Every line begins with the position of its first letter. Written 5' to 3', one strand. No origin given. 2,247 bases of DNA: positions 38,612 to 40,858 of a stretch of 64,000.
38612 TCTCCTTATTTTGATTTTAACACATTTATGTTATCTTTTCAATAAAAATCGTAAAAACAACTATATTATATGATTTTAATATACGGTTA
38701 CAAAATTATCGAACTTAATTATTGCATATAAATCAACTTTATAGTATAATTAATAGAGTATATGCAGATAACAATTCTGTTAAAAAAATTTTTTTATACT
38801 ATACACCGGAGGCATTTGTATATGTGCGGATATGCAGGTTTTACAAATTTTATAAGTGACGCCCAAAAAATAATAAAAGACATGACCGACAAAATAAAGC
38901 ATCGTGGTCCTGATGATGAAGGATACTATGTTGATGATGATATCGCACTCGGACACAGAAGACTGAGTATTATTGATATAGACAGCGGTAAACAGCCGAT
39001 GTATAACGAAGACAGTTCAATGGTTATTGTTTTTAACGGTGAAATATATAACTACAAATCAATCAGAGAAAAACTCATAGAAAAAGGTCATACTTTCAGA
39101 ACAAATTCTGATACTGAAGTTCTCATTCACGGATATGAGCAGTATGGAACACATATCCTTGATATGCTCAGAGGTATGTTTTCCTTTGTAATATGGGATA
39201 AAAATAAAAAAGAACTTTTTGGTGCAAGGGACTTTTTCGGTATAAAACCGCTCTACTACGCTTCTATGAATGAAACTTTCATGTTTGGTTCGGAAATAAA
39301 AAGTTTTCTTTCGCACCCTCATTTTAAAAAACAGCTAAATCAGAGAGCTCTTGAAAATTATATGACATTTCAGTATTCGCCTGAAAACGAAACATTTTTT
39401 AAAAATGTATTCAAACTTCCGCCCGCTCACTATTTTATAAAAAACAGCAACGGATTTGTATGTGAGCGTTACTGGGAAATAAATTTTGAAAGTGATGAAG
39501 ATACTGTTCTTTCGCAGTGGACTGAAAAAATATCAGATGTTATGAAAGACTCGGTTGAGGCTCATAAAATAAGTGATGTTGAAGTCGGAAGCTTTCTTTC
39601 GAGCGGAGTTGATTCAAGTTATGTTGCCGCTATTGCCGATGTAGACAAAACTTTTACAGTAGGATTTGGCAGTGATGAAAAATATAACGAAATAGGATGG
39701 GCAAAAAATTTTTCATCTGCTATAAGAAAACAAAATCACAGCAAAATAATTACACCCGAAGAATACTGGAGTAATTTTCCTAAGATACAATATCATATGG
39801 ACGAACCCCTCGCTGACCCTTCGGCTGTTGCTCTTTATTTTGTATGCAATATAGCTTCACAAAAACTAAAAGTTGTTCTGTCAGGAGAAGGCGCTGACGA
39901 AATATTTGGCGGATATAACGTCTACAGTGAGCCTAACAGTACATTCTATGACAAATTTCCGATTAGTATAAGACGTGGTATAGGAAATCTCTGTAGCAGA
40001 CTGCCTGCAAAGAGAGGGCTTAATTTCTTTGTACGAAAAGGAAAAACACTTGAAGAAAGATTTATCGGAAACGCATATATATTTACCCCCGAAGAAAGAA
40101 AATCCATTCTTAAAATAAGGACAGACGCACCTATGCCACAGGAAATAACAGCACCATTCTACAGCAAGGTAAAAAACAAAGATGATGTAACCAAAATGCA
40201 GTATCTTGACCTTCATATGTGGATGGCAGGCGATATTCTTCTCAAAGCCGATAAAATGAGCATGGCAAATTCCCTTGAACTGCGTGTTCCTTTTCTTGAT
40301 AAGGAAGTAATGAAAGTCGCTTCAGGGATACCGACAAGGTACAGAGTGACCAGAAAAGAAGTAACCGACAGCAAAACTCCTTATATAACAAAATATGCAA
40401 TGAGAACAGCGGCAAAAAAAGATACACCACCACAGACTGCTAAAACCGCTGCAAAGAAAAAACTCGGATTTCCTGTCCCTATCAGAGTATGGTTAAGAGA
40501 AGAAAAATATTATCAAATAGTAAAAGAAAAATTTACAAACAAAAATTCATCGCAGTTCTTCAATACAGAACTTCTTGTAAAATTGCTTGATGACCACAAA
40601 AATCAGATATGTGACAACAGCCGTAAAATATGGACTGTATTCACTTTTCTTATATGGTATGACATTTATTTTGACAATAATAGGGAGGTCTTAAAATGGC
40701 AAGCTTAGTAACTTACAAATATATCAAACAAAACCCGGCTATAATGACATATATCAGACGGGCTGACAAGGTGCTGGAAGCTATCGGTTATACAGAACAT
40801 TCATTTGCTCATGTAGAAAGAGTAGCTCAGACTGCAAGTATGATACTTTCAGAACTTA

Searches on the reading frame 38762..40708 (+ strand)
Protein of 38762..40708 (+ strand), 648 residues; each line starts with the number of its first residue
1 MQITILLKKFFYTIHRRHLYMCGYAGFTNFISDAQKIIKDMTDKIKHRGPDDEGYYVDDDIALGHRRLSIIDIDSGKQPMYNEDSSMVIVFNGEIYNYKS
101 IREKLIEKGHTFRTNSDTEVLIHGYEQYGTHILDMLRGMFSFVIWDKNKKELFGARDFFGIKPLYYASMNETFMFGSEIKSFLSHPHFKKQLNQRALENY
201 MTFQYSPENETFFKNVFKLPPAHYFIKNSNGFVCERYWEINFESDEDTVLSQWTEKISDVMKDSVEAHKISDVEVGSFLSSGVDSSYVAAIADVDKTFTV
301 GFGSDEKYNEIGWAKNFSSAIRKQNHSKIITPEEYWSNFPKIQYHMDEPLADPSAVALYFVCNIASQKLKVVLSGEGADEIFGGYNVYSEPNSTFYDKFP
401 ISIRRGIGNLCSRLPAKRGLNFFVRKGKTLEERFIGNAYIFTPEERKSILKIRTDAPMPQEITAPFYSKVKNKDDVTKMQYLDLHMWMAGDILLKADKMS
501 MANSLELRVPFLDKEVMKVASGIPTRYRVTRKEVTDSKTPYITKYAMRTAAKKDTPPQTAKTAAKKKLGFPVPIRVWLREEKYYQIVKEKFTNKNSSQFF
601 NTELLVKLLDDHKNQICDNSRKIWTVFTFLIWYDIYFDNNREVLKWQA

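Call 47: search_protein_families(library=pfam, proteins=[window:38762-40708:+], max_evalue=0.00001)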
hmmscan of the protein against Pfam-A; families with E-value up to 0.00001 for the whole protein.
window:38762-40708:+ (648 aa): 3 families
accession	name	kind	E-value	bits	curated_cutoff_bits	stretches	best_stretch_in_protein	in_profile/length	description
PF00733.27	Asn_synthase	-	1e-79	269.2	21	1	257-633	2-353/354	Asparagine synthase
PF13537.11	GATase_7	-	5.5e-48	162.5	25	1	65-183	1-122/123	Glutamine amidotransferase domain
PF13522.11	GATase_6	-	4e-46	156.7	27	1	50-178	1-130/130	Glutamine amidotransferase domain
